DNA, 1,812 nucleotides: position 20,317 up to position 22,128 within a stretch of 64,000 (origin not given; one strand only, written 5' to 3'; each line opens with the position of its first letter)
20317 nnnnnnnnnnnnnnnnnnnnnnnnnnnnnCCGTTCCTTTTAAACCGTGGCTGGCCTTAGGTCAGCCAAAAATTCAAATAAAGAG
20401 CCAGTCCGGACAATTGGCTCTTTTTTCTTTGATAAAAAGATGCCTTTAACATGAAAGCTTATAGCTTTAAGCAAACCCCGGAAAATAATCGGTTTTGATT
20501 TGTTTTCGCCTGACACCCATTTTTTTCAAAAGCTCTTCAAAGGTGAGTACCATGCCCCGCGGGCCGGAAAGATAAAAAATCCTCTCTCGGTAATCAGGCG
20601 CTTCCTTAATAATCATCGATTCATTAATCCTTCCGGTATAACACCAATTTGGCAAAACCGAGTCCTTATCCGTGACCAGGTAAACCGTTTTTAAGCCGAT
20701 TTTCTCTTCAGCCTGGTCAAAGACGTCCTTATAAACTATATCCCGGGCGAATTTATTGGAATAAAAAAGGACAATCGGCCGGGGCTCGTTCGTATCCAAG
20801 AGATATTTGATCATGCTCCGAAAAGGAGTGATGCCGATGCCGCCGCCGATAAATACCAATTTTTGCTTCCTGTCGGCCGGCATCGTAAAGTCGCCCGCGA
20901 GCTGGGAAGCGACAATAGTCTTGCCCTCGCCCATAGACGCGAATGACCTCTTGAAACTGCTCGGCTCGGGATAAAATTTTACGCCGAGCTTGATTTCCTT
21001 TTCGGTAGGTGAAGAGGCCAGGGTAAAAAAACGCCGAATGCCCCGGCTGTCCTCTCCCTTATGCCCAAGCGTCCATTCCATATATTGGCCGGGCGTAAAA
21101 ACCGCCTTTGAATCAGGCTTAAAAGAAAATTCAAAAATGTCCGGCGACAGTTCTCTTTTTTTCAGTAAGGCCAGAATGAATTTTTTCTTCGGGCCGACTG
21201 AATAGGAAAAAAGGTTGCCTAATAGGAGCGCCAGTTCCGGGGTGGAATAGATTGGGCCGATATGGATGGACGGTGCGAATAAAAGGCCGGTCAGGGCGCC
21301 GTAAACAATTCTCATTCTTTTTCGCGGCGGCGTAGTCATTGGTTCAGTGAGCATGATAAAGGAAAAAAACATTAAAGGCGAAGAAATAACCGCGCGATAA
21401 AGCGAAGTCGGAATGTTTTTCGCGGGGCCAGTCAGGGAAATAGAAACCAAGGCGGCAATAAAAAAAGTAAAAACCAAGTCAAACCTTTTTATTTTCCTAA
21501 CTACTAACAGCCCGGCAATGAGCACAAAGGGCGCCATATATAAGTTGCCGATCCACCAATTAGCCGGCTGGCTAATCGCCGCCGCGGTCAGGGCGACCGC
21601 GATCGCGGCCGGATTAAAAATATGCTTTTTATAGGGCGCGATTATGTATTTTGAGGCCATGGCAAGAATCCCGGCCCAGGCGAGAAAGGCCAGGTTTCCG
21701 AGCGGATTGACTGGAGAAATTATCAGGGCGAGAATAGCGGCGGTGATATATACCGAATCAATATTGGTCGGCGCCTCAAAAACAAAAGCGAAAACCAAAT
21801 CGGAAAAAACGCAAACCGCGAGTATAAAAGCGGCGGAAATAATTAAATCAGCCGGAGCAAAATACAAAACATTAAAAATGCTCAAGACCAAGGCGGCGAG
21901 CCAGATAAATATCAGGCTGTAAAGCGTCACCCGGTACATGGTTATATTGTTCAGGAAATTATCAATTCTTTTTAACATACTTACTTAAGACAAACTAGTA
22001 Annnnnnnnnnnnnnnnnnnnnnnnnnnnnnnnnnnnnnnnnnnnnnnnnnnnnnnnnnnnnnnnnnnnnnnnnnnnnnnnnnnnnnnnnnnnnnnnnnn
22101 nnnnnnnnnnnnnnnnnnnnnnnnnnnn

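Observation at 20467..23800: Three-gene flavin module: double FMN-binding surface protein, signal-less ApbE, and an RnfD-like/FNR fusion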

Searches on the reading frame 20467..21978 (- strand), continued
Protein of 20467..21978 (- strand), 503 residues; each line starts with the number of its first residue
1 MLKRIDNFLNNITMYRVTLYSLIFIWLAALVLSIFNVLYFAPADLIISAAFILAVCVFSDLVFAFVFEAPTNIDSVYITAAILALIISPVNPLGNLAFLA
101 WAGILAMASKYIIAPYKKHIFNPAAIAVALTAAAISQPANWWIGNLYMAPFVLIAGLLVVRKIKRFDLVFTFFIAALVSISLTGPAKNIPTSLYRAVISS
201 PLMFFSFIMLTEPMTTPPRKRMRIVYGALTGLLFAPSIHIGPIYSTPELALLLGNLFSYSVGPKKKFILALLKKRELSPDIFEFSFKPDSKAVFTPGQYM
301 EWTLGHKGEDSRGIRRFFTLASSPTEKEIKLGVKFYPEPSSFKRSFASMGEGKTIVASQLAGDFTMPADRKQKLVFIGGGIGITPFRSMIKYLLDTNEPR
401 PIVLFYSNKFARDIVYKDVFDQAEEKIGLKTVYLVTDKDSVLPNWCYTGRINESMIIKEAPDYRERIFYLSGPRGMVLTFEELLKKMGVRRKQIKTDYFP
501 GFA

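Call 27: search_solved_structures(query=window:20467-21978:-, max_evalue=0.01, show_alignments=0)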
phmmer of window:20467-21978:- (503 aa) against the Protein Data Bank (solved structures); distinct sequences matched with E-value up to 0.01: 47.
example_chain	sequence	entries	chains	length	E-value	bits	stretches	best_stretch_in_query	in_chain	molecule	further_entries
4wqm_A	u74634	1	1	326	1.8e-12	50.2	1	262-484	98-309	Toluene-4-monooxygenase electron transfer component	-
5ogx_A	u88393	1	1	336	5.6e-09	38.6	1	292-495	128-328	Cytochrome P450 reductase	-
7qty_A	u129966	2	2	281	6.4e-09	38.4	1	339-501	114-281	Na(+)-translocating NADH-quinone reductase subunit F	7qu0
7qu3_A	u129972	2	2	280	6.7e-09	38.4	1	316-501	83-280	Na(+)-translocating NADH-quinone reductase subunit F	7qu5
2r6h_A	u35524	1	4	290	2e-08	36.8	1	345-498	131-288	NADH:ubiquinone oxidoreductase, Na translocating, F subunit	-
7c3a_A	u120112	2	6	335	2.1e-08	36.8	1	267-499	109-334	Ferredoxin reductase component of carbazole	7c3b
6o0a_A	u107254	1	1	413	3.5e-08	36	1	269-456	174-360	Flavohemoglobin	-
3ozu_A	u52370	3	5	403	4.5e-08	35.6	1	272-499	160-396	Flavohemoprotein | Flavohemoglobin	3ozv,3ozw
1cqx_A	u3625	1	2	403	6.2e-08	35.2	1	272-499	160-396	FLAVOHEMOPROTEIN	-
7xk3_F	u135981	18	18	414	2.8e-07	33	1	349-501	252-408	Na(+)-translocating NADH-quinone reductase subunit F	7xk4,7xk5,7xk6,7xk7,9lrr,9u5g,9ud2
4u9u_A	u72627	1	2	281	3.2e-07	32.8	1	349-501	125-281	Na(+)-translocating NADH-quinone reductase subunit F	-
8ad4_A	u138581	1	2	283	3.3e-07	32.8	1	349-501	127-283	Na(+)-translocating NADH-quinone reductase subunit F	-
4uaj_A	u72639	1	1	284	3.3e-07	32.8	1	349-501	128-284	Na(+)-translocating NADH-quinone reductase subunit F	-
8a1t_F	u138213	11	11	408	4.7e-07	32.3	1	349-501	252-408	Na(+)-translocating NADH-quinone reductase subunit F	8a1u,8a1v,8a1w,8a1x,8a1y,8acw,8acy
8ad3_A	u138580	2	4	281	1.3e-06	30.8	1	349-497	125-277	Na(+)-translocating NADH-quinone reductase subunit F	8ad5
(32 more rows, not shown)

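Call 44: predict_structure(alignment_id=A2)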
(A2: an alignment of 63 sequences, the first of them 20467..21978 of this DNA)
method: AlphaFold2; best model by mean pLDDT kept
length: 503 residues; sequences in the alignment: 63
mean_pLDDT: 87.4   pTM: 0.82
mean pLDDT of the five models: 87.4, 86.3, 85.6, 85.0, 82.8
residues with pLDDT >= 90: 245; 70-90: 231; 50-70: 23; < 50: 4
segments of 3 or more residues with pLDDT < 50: 500-503
pLDDT, mean of each block of 10 residues (from residue 1): 81 89 97 94 95 95 84 87 90 86 87 72 76 70 89 94 89 93 79 84 90 78 92 79 71 86 81 93 93 86 84 85 93 88 91 87 87 94 93 96 94 93 96 89 83 94 96 88 96 82 34
secondary structure, 60 per line:
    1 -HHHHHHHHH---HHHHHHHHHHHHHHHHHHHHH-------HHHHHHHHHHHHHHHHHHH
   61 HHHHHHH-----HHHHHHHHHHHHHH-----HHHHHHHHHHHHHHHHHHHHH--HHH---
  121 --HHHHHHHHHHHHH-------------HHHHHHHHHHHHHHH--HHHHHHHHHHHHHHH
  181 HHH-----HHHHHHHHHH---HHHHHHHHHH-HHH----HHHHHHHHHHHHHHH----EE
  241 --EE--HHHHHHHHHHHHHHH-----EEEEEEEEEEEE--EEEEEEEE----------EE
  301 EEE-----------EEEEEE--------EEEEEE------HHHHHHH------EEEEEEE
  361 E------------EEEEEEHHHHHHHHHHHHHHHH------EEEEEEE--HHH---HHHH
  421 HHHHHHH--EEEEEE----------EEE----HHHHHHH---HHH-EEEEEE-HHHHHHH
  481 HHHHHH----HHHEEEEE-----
elements in order: H2-10 H14-34 H42-67 H73-86 H92-112 H123-135 H149-163 H166-183 H189-198 H202-211 H220-234 H247-261 E267-278 E281-288 E299-303 E315-320 E329-334 H341-347 E354-361 E374-379 H380-395 E402-408 H417-427 E430-435 E446-448 H453-459 E467-472 H474-486 E494-498
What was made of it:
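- Checked: The AF2 model has pLDDT 87.4: helices through residue 261, then a beta-barrel and Rossmann FNR module (call 44).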

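Call 47: fold_search(model_id=the predicted structure, library=pdb)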
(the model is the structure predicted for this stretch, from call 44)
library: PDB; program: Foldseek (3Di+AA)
matches with E <= 10: 1340; with E <= 0.001: 322
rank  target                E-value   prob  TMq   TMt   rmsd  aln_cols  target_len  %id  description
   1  1gvh                  1.3e-16  1.00  0.45  0.56  12.3       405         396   16  The X-ray structure of ferric Escherichia coli flavohemoglobin reveals an unespected geometry of the distal heme pocket (released 2002-08-06)
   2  6o0a                  1.7e-16  1.00  0.44  0.57  11.9       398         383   17  Crystal structure of flavohemoglobin from Malassezia yamatoensis with bound FAD and heme determined by iron SAD phasing (released 2019-03-06)
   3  8qta                  5.5e-16  1.00  0.40  0.50  17.6       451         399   15  Cryo-EM structure of Streptococcus pneumoniae NADPH oxidase F397A mutant in complex with NADPH (released 2024-07-24)
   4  4eh1_B                2.5e-15  1.00  0.41  0.84   2.7       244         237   20  Crystal Structure of the Flavohem-like-FAD/NAD Binding Domain of Nitric Oxide Dioxygenase from Vibrio cholerae O1 biov (released 2012-04-25)
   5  8qt6                  3.7e-15  1.00  0.38  0.47  15.1       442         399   13  Cryo-EM structure of Streptococcus pneumoniae NADPH oxidase (released 2024-07-24)
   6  5ogx                  4.7e-15  1.00  0.42  0.63   2.4       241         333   22  Crystal structure of Amycolatopsis cytochrome P450 reductase GcoB. (released 2018-07-04)
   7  4g1v                  5.2e-15  1.00  0.45  0.55  14.9       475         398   16  X-ray structure of yeast flavohemoglobin (released 2012-11-14)
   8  4eh1_A                8.2e-15  1.00  0.42  0.85   2.5       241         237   21  Crystal Structure of the Flavohem-like-FAD/NAD Binding Domain of Nitric Oxide Dioxygenase from Vibrio cholerae O1 biov (released 2012-04-25)
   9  7qty                  1.2e-14  1.00  0.41  0.72   4.7       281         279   22  X-ray structure of FAD domain of NqrF of Klebsiella pneumoniae (released 2022-02-09)
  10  8a1t_F                1.2e-14  1.00  0.42  0.51   4.7       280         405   21  Sodium pumping NADH-quinone oxidoreductase (released 2023-06-14)
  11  4wqm                  1.6e-14  1.00  0.39  0.58   3.9       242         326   25  Structure of the toluene 4-monooxygenase NADH oxidoreductase T4moF, K270S K271S variant (released 2015-09-09)
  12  8dos_A                2.9e-14  1.00  0.40  0.78   3.7       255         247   19  Crystal structure of Ferredoxin (flavodoxin):NADP(+) oxidoreductase from Klebsiella pneumoniae (released 2022-07-27)
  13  4g1b_A                4.5e-14  1.00  0.41  0.50  11.9       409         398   18  X-ray structure of yeast flavohemoglobin in complex with econazole (released 2012-11-14)
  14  2r6h_A                5.2e-14  1.00  0.40  0.69   5.0       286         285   20  Crystal structure of the domain comprising the NAD binding and the FAD binding regions of the NADH:ubiquinone oxidored (released 2007-09-11)
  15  8a1v_F                7.0e-14  1.00  0.42  0.52   4.6       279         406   23  Sodium pumping NADH-quinone oxidoreductase with substrate Q2 (released 2023-06-14)
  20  7c3a_C                1.0e-13  1.00  0.40  0.60   3.2       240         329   26  Ferredoxin reductase in carbazole 1,9a-dioxygenase (released 2021-05-26)
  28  7c3b_C                2.6e-13  1.00  0.40  0.59   3.2       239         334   24  Ferredoxin reductase in carbazole 1,9a-dioxygenase (FAD apo form) (released 2021-05-26)
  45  7c3a_B                1.1e-12  1.00  0.41  0.60   2.9       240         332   26  Ferredoxin reductase in carbazole 1,9a-dioxygenase (released 2021-05-26)
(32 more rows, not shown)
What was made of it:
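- Closest known: Membrane-domain/FNR fusions of the NOX/MsrQ-like type. Same: A cytoplasmic C-terminal FNR module fused to a membrane electron-transfer domain (Foldseek hits, call 47).
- Checked: Foldseek hits are flavohaemoglobin, NqrF and SpNOX FNR domains (call 47).
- Tried and rejected: Foldseek hits were dominated by the FNR domain (call 47).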

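Call 48: find_encoding_contigs(protein=P0001, flank=4000, max_places=2)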
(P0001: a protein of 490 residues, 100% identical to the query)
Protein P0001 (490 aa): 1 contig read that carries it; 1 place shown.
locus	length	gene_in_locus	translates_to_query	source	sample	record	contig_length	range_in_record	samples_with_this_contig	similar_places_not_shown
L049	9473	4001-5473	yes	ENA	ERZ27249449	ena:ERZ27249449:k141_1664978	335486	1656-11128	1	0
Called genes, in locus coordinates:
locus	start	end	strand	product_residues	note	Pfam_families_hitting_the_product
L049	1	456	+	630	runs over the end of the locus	PF03030:H_PPase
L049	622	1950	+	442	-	PF05697:Trigger_N, PF00254:FKBP_C, PF05698:Trigger_C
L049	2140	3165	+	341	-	PF04205:FMN_bind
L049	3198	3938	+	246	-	PF02424:ApbE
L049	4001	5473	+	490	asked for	PF03116:NQR2_RnfD_RnfE, PF00175:NAD_binding_1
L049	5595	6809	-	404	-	PF02310:B12-binding, PF04055:Radical_SAM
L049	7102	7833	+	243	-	PF01978:TrmB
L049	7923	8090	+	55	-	-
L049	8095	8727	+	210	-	PF02661:Fic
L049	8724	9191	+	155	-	PF01668:SmpB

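Call 50: find_encoding_contigs(protein=P0006, flank=5000, max_places=2)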
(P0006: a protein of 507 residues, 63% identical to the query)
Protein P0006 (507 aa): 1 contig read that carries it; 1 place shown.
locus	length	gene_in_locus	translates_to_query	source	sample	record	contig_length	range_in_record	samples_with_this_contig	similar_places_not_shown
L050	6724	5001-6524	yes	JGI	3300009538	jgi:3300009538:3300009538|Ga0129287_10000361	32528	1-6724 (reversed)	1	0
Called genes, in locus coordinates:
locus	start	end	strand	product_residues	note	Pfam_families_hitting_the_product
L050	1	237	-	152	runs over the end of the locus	-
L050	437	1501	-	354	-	-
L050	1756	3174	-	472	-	PF07719:TPR_2 (faint)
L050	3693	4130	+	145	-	PF04205:FMN_bind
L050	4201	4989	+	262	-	PF02424:ApbE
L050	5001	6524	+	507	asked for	PF03116:NQR2_RnfD_RnfE (weak), PF00175:NAD_binding_1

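Call 51: find_encoding_contigs(protein=P0002, flank=5000, max_places=2)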
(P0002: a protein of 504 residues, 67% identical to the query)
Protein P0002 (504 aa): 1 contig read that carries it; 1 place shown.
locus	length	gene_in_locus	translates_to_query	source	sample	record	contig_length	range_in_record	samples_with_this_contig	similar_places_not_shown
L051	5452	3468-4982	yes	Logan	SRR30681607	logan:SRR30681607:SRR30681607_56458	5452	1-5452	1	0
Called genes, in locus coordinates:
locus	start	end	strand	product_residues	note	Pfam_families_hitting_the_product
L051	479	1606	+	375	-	PF02812:ELFV_dehydrog_N, PF00208:ELFV_dehydrog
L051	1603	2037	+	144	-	PF04205:FMN_bind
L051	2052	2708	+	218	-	PF04205:FMN_bind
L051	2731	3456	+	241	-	PF02424:ApbE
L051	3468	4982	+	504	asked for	PF03116:NQR2_RnfD_RnfE (weak), PF00175:NAD_binding_1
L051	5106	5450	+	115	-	?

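Call 52: find_encoding_contigs(protein=P0005, flank=5000, max_places=2)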
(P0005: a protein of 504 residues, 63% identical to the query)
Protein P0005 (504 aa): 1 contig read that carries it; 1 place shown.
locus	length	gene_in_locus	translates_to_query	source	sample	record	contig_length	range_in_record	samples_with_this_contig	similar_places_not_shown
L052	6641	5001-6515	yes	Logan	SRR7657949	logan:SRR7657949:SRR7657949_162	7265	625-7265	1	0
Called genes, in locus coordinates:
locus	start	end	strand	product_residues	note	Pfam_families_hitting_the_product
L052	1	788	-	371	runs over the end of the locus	PF01757:Acyl_transf_3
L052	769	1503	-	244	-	PF00657:Lipase_GDSL, PF13472:Lipase_GDSL_2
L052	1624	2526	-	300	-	PF00903:Glyoxalase (weak), PF08327:AHSA1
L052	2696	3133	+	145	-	PF04205:FMN_bind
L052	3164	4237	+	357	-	PF04205:FMN_bind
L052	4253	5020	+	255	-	PF02424:ApbE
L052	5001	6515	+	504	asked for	PF00175:NAD_binding_1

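Call 53: find_encoding_contigs(protein=P0003, flank=5000, max_places=2)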
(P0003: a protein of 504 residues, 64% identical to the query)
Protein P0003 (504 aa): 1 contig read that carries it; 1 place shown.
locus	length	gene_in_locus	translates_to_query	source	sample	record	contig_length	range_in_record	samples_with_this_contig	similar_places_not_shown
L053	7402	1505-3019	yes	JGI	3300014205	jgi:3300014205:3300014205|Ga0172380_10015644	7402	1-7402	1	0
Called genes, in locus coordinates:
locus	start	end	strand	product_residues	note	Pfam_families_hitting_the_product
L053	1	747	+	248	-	?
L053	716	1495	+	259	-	PF02424:ApbE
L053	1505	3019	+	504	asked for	PF03116:NQR2_RnfD_RnfE (weak), PF00175:NAD_binding_1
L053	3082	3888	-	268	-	PF13529:Peptidase_C39_2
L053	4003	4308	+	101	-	PF09851:SHOCT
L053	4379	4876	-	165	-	PF03449:GreA_GreB_N, PF01272:GreA_GreB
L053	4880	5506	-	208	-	PF09335:VTT_dom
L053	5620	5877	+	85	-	-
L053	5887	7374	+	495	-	-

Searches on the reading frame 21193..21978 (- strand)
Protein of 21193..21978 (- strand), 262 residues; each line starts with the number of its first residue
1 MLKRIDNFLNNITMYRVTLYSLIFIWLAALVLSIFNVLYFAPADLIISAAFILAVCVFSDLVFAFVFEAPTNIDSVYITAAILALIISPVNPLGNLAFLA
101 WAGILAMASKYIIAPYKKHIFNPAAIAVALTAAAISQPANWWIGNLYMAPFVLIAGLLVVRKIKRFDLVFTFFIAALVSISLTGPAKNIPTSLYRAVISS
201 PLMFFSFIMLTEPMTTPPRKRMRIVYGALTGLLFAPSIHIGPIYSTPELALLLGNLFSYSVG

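Call 31: search_solved_structures(query=A1, max_evalue=10, show_alignments=4)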
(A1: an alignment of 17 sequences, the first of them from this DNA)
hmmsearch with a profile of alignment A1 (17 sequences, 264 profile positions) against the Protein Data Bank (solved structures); distinct sequences matched with E-value up to 10: 1.
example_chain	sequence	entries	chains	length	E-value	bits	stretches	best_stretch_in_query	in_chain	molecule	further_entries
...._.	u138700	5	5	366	0.00012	25.1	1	149-255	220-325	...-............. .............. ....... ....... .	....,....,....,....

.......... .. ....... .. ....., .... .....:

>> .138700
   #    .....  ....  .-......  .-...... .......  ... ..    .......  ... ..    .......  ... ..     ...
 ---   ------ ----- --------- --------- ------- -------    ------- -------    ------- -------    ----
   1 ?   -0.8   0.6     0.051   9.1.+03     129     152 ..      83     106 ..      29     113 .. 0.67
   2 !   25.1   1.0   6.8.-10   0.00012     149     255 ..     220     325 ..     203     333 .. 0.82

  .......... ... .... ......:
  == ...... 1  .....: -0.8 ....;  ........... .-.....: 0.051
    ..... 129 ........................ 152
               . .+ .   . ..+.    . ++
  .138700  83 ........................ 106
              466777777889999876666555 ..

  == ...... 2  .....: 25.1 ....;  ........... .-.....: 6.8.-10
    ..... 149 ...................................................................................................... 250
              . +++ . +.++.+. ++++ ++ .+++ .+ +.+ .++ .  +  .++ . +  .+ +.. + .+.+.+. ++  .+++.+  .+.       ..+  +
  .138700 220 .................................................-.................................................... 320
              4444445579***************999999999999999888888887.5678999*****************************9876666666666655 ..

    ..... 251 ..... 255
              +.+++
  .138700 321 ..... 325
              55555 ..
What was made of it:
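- Closest known: Na+-NQR and Rnf complexes. Different: The RnfD-like domain is about 260 aa and lacks its covalent FMN loop (call 31).
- Checked: In the fusion, the RnfD loop that carries the flavinylated Thr appears to be absent rather than merely mutated (call 31).
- Sequence similarity to solved RnfD covers only the C-terminal half of the membrane domain (E=1.2e-4, call 31).
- Tried and rejected: A sequence profile reached only A. vinelandii RnfD, over the C-terminal half of the domain (call 31).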
